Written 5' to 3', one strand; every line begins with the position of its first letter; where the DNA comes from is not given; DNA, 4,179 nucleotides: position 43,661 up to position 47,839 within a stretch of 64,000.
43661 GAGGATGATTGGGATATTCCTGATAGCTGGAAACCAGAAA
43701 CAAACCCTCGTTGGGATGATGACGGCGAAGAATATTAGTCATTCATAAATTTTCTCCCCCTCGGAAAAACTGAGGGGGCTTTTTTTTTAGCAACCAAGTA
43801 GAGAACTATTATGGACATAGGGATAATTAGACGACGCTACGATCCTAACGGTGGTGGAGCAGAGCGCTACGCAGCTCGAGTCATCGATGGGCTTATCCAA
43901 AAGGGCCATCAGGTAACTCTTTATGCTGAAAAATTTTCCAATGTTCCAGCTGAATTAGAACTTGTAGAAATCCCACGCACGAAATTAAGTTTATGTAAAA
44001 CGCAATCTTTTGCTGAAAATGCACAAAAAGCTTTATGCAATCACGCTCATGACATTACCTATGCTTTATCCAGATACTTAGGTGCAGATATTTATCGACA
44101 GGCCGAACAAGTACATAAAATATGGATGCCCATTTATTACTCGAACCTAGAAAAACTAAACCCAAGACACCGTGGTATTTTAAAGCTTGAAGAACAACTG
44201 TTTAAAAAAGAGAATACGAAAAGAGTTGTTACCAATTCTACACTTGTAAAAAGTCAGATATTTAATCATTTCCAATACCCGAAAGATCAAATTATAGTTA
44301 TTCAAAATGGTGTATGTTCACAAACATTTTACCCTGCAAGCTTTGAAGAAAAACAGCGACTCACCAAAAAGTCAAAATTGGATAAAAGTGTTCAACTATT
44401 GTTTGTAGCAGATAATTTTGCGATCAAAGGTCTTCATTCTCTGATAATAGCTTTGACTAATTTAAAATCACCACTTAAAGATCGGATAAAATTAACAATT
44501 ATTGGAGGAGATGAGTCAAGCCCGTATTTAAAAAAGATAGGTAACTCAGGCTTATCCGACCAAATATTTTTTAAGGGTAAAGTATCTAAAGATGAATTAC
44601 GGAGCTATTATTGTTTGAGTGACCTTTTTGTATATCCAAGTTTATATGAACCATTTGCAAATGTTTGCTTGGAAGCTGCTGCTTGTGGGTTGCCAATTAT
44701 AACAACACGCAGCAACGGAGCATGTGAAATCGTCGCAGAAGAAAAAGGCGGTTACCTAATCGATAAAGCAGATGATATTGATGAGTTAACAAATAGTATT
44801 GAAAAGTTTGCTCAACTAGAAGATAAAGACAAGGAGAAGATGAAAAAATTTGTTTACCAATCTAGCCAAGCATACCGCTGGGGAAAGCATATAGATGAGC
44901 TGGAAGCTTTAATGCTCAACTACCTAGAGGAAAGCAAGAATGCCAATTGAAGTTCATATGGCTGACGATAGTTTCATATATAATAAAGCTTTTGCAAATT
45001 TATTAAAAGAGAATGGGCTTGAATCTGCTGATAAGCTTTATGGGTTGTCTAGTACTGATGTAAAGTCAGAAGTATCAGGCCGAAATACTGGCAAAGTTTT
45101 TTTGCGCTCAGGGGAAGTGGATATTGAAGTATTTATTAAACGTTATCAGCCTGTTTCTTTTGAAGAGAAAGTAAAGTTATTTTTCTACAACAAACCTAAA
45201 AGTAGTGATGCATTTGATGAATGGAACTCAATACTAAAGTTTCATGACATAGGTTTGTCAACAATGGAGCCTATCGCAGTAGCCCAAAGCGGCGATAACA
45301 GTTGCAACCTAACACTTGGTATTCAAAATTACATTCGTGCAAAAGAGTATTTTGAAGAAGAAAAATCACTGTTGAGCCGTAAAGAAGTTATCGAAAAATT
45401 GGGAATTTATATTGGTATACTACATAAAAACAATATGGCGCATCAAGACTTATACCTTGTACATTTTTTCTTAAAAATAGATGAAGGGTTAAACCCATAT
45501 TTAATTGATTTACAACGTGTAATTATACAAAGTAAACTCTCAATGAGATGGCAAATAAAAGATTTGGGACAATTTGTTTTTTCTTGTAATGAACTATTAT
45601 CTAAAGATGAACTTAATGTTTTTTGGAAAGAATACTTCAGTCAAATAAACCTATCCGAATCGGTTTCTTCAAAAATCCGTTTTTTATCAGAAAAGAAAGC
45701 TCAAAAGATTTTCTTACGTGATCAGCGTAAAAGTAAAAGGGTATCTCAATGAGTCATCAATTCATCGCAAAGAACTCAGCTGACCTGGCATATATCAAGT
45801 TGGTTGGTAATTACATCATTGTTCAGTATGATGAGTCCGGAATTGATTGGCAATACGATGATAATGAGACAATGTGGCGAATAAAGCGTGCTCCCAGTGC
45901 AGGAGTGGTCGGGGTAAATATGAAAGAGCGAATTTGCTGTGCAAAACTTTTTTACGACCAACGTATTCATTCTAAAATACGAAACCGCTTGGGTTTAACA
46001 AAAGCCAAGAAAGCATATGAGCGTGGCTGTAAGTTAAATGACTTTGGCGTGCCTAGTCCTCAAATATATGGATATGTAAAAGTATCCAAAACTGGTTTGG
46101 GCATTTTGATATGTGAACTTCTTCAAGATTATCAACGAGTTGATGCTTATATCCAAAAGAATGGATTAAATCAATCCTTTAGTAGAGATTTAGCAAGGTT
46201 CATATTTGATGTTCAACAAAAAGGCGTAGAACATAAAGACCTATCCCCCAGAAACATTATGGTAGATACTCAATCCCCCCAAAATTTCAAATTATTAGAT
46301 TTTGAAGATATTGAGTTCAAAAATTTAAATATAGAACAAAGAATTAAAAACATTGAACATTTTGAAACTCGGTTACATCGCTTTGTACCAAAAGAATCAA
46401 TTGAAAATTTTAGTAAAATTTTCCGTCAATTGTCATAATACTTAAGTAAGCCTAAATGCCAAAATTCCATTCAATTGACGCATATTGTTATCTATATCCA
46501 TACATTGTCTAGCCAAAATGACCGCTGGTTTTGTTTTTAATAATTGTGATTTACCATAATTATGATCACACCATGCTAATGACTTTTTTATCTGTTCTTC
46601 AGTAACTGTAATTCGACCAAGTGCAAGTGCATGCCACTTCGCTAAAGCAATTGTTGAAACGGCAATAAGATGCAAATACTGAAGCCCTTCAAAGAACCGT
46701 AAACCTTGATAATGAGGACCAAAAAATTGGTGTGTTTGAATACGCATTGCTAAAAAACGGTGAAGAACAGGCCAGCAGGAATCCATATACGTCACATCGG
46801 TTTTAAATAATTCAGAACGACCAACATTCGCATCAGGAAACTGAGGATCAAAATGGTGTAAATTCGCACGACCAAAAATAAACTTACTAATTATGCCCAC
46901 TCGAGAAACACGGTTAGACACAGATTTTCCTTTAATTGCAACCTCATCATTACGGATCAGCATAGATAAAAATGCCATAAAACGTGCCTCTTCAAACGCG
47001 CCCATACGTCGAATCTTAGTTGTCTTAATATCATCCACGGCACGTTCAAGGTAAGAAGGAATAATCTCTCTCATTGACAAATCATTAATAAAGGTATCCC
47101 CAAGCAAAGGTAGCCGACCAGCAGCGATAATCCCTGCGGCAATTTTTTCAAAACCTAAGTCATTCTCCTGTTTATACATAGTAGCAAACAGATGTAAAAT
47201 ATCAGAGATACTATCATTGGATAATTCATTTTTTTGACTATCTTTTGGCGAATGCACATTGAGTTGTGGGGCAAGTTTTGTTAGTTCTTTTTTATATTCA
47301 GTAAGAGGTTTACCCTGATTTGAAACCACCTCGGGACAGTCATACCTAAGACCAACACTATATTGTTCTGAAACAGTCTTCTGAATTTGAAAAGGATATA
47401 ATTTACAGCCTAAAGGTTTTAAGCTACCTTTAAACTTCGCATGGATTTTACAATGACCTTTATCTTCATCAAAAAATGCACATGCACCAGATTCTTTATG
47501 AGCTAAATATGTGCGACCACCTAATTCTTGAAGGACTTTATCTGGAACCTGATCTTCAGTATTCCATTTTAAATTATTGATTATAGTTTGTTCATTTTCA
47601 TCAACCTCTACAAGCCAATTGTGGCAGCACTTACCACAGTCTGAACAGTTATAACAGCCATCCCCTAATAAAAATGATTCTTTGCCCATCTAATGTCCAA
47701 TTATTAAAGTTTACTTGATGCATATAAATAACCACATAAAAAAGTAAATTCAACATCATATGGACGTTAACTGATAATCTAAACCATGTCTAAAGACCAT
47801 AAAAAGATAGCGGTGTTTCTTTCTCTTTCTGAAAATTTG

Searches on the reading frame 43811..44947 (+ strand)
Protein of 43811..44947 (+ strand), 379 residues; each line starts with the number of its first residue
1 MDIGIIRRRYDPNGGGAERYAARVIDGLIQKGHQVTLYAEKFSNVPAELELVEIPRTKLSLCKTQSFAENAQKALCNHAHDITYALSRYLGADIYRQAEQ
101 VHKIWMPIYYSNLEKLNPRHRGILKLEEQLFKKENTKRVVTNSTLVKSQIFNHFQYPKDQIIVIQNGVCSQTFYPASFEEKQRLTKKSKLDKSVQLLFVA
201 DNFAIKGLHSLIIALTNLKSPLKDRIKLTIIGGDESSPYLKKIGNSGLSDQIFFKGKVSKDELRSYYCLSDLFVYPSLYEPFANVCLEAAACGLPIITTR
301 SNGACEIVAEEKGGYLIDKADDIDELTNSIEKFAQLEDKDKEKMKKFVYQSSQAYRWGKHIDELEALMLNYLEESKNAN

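Call 5: search_protein_families(library=pfam, proteins=[window:43811-44947:+], max_evalue=0.01)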
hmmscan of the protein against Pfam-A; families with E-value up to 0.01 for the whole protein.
window:43811-44947:+ (379 aa): 6 families
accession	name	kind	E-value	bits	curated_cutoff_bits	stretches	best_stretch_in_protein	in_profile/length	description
PF00534.26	Glycos_transf_1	-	1.5e-35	122.7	26.4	1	185-347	6-168/172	Glycosyl transferases group 1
PF13692.12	Glyco_trans_1_4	-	8.7e-28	97.8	27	1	196-333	4-139/142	Glycosyl transferases group 1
PF13439.12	Glyco_transf_4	-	2.7e-12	47.5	28.5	1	15-168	2-166/170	Glycosyltransferase Family 4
PF20706.3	GT4-conflict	-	2.5e-07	30.5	26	1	190-357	194-378/385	Family 4 Glycosyltransferase in conflict systems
PF13524.12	Glyco_trans_1_2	-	0.00017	22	25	1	222-346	9-124/144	Glycosyl transferase-like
PF13579.12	Glyco_trans_4_4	-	0.0086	16.9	29.7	0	15-65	1-51/158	Glycosyl transferase 4-like domain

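Call 11: find_related_loci(query=window:43811-44947:+, collection=genome_contigs, flank=6000)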
Query window:43811-44947:+ (379 aa) in genome_contigs; peptide patterns used: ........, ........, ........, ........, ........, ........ (x = any residue, [..] = any of these).
145 stretches matched a pattern; 2 encode a relative of the query (tblastn E <= 1e-3); 2 distinct loci.
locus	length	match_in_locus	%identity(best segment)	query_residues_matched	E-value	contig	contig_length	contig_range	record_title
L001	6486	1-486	28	160-329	9e-14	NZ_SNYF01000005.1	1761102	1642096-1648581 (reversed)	Algoriphagus boseongensis strain CECT 8446 Ga0244635_101, whole genome shotgun sequence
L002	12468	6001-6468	26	206-364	1e-10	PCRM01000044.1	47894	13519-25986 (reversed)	MAG: Candidatus Nealsonbacteria bacterium CG23_combo_of_CG06-09_8_20_14_all_40_13 CG23_scaffold_271_c, whole genome shot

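Call 19: find_homologous_proteins(query=window:43811-44947:+, max_evalue=1e-30)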
Query window:43811-44947:+ (379 aa): 502 proteins with E <= 1e-30 among 4348 candidates; the best 120 are listed.
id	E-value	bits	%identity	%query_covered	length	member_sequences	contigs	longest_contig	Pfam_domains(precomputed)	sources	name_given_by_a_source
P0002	1.8e-251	851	100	100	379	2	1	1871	PF00534.27,PF13439.13,PF20706.4,PF13692.13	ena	-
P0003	3.7e-112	393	47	99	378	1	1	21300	PF00534.27,PF13579.13,PF13439.13,PF20706.4,PF13692.13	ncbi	-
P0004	1.4e-108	381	47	99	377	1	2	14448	PF00534.27,PF13579.13,PF13439.13,PF20706.4,PF13692.13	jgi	-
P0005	4.4e-107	376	45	99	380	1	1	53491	PF00534.27,PF13579.13,PF13524.13,PF13439.13,PF20706.4,PF13692.13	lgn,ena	-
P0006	9.6e-104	365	45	99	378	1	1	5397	PF00534.27,PF13579.13,PF13439.13,PF20706.4,PF13692.13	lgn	-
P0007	3.0e-103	364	45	97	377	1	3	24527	PF00534.27,PF13579.13,PF13439.13,PF20706.4,PF13692.13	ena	-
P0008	4.5e-103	363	45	98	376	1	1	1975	PF00534.27,PF13439.13,PF20706.4,PF13692.13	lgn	-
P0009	7.7e-100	352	43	99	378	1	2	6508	PF00534.27,PF13579.13,PF13439.13,PF20706.4,PF13692.13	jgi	-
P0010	2.9e-95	337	44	97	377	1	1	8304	PF00534.27,PF13439.13,PF20706.4,PF13692.13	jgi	jgi:UDP-glucose:(heptosyl)LPS alpha-1,3-glucosyltransferase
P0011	8.3e-94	333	45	97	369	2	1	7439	PF00534.27,PF13439.13,PF20706.4,PF13692.13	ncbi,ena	-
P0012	1.0e-93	332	43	97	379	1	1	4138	PF00534.27,PF13579.13,PF13524.13,PF13439.13,PF20706.4,PF13692.13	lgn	-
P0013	2.4e-93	331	44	100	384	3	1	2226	PF00534.27,PF13579.13,PF13439.13,PF20706.4,PF13692.13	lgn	-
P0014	1.4e-91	325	43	97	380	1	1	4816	PF00534.27,PF13439.13,PF20706.4,PF13692.13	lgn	-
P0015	1.9e-91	325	43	97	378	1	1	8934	PF00534.27,PF13439.13,PF20706.4,PF13692.13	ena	-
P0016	4.2e-91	324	43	99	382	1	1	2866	PF00534.27,PF13579.13,PF13439.13,PF20706.4,PF13692.13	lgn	-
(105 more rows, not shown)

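Call 20: find_encoding_contigs(protein=P0003, flank=6000, max_places=2)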
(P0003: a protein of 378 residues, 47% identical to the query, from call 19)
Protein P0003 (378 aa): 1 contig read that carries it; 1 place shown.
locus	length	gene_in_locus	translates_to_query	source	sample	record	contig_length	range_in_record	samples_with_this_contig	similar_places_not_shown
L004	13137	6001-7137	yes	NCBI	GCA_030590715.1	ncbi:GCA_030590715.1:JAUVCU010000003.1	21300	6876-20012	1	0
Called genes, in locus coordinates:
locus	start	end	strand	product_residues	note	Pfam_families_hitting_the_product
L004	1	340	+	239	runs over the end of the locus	PF03740:PdxJ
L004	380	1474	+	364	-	PF00437:T2SSE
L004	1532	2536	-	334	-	PF01018:GTP1_OBG, PF01926:MMR_HSR1, PF02421:FeoB_N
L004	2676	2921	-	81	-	PF01016:Ribosomal_L27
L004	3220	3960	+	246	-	PF00149:Metallophos, PF12850:Metallophos_2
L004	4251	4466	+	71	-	-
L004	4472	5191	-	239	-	PF01479:S4, PF00849:PseudoU_synth_2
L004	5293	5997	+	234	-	PF00590:TP_methylase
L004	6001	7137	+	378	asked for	PF13439:Glyco_transf_4, PF13579:Glyco_trans_4_4, PF20706:GT4-conflict, PF00534:Glycos_transf_1, PF13692:Glyco_trans_1_4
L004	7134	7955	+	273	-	PF06293:Kdo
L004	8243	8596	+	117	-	-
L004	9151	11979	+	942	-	PF12705:PDDEXK_1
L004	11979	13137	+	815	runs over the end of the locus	?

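Call 21: find_encoding_contigs(protein=P0004, flank=6000, max_places=2)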
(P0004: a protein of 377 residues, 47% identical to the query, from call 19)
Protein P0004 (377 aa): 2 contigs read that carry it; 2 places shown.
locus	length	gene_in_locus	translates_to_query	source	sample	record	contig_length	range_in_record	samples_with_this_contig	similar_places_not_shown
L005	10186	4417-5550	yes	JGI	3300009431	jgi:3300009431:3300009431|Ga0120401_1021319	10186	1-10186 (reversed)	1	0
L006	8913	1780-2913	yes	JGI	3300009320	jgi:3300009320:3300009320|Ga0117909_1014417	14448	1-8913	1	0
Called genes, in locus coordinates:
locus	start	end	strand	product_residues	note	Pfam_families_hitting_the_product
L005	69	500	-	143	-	PF00571:CBS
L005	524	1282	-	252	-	PF13353:Fer4_12, PF04055:Radical_SAM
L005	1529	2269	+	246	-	PF00149:Metallophos, PF12850:Metallophos_2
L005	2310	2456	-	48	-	-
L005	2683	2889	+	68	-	-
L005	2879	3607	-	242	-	PF01479:S4, PF00849:PseudoU_synth_2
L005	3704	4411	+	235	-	PF00590:TP_methylase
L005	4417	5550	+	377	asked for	PF13439:Glyco_transf_4, PF13579:Glyco_trans_4_4, PF20706:GT4-conflict, PF00534:Glycos_transf_1, PF13692:Glyco_trans_1_4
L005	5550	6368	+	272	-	PF06293:Kdo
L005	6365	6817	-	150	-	PF16697:Yop-YscD_cpl, PF00498:FHA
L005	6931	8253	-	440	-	-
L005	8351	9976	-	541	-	PF00270:DEAD, PF04851:ResIII (faint), PF00271:Helicase_C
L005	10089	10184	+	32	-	?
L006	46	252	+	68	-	-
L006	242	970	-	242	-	PF01479:S4, PF00849:PseudoU_synth_2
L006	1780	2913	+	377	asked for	PF13439:Glyco_transf_4, PF13579:Glyco_trans_4_4, PF20706:GT4-conflict, PF00534:Glycos_transf_1, PF13692:Glyco_trans_1_4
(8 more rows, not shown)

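Call 22: find_encoding_contigs(protein=P0005, flank=6000, max_places=2)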
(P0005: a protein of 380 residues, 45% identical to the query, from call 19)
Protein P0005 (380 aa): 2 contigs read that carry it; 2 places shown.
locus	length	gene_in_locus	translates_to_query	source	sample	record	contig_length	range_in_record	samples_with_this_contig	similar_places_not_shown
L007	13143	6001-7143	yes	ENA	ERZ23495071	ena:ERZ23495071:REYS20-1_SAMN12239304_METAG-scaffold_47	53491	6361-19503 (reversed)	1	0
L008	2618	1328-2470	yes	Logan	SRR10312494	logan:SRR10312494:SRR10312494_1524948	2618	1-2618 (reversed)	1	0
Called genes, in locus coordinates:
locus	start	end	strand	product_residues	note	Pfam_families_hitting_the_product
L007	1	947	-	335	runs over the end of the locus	PF01063:Aminotran_4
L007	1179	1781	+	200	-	PF00691:OmpA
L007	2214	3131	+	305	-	PF02219:MTHFR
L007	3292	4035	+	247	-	PF00149:Metallophos, PF12850:Metallophos_2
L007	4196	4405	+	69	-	-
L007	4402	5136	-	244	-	PF01479:S4, PF00849:PseudoU_synth_2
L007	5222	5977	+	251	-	PF00590:TP_methylase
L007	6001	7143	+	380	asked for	PF13439:Glyco_transf_4, PF13579:Glyco_trans_4_4 (weak), PF20706:GT4-conflict, PF00534:Glycos_transf_1, PF13692:Glyco_trans_1_4, PF13524:Glyco_trans_1_2 (weak)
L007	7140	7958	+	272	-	PF06293:Kdo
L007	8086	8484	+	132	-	PF00072:Response_reg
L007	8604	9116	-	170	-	PF01842:ACT, PF22629:ACT_AHAS_ss, PF13710:ACT_5, PF10369:ALS_ss_C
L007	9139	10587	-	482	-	PF02934:GatB_N, PF02637:GatB_Yqey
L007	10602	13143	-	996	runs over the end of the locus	PF07517:SecA_DEAD, PF00270:DEAD (weak), PF01043:SecA_PP_bind, PF21090:P-loop_SecA, PF07516:SecA_SW, PF02810:SEC-C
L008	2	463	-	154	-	?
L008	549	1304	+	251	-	PF00590:TP_methylase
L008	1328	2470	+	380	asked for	PF13439:Glyco_transf_4, PF13579:Glyco_trans_4_4 (weak), PF20706:GT4-conflict, PF00534:Glycos_transf_1, PF13692:Glyco_trans_1_4, PF13524:Glyco_trans_1_2 (weak)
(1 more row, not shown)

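Call 23: find_encoding_contigs(protein=P0007, flank=6000, max_places=2)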
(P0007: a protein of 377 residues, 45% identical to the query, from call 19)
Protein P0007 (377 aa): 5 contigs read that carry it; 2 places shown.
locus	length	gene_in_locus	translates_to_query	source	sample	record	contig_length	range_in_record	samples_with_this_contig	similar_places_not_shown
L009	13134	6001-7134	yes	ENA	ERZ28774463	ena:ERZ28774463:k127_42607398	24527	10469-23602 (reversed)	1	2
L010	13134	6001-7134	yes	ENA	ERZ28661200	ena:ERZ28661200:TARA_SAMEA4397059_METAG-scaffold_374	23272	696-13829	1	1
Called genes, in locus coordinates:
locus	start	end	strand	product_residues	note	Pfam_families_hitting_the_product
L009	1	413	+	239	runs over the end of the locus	PF03740:PdxJ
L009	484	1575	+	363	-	PF00437:T2SSE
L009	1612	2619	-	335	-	PF01018:GTP1_OBG, PF01926:MMR_HSR1, PF02421:FeoB_N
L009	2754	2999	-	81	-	PF01016:Ribosomal_L27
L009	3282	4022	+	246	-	PF00149:Metallophos, PF12850:Metallophos_2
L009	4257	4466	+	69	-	-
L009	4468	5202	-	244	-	PF13275:S4_2 (weak), PF01479:S4, PF00849:PseudoU_synth_2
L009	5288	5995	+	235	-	PF00590:TP_methylase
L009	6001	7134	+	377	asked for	PF13439:Glyco_transf_4, PF13579:Glyco_trans_4_4, PF20706:GT4-conflict, PF00534:Glycos_transf_1, PF13692:Glyco_trans_1_4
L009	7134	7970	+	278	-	PF06293:Kdo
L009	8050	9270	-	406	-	PF13243:SQHop_cyclase_C (faint)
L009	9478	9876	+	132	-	PF00072:Response_reg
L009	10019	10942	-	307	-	PF00924:MS_channel_2nd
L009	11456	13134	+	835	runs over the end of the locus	PF00672:HAMP (weak), PF00512:HisKA, PF02518:HATPase_c, PF13589:HATPase_c_3 (faint), PF00072:Response_reg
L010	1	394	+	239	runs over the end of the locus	PF03740:PdxJ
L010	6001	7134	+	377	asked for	PF13439:Glyco_transf_4, PF13579:Glyco_trans_4_4, PF20706:GT4-conflict, PF00534:Glycos_transf_1, PF13692:Glyco_trans_1_4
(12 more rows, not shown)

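Call 62: find_encoding_contigs(protein=P0002, flank=3000, max_places=6)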
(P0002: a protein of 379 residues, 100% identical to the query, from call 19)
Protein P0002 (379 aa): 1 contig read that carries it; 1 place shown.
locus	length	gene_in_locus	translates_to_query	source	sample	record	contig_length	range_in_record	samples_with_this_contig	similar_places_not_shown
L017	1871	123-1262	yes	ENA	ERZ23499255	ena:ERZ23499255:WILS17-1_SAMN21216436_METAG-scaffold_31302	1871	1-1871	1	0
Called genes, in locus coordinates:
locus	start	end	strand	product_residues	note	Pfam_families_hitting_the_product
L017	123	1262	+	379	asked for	PF13439:Glyco_transf_4, PF20706:GT4-conflict (weak), PF00534:Glycos_transf_1, PF13692:Glyco_trans_1_4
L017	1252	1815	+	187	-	PF06293:Kdo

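Call 63: list_cluster_members(proteins=[P0002])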
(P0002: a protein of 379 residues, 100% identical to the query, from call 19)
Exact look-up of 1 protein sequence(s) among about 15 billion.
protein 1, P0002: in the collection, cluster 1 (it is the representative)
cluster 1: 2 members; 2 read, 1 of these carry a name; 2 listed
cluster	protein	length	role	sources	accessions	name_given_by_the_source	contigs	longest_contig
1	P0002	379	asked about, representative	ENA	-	-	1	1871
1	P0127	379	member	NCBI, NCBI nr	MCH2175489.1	MAG: glycosyltransferase family 4 protein [Lentisphaeria bacterium] | glycosyltransferase family 4 protein [Lentisphaeria bacterium]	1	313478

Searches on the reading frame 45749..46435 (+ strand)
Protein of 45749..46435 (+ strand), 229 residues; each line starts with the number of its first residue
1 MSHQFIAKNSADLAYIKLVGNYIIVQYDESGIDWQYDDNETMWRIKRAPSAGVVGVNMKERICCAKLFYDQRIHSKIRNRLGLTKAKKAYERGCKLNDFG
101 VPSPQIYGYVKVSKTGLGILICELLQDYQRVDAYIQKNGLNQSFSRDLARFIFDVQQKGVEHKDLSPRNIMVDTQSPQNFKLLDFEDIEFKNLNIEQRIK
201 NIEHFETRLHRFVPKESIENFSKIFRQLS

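Call 5: search_protein_families(library=pfam, proteins=[window:45749-46435:+], max_evalue=0.01)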
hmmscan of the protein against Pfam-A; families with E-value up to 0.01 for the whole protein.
window:45749-46435:+ (229 aa): 3 families
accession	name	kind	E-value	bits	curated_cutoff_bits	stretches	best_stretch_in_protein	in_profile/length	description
PF06293.20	Kdo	-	2.1e-09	37.6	21.3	1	75-208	47-189/207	Lipopolysaccharide kinase (Kdo/WaaP) family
PF10707.15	YrbL-PhoP_reg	-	0.0019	18.3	31.5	1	97-182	59-147/185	PhoP regulatory network protein YrbL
PF00069.31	Pkinase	-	0.0034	17.3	31.7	1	155-185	114-142/263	Protein kinase domain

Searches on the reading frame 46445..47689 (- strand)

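Call 5: search_protein_families(library=pfam, proteins=[window:46445-47689:-], max_evalue=0.01)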
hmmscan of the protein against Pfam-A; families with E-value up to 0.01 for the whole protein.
window:46445-47689:- (415 aa): 2 families
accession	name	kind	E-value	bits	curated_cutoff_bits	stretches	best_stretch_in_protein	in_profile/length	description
PF03692.20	CxxCxxCC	-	5.6e-10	40.2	23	1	14-104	1-75/85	Putative zinc- or iron-chelating domain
PF07277.16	SapC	-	0.0038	17.3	28.9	1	83-140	72-129/220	SapC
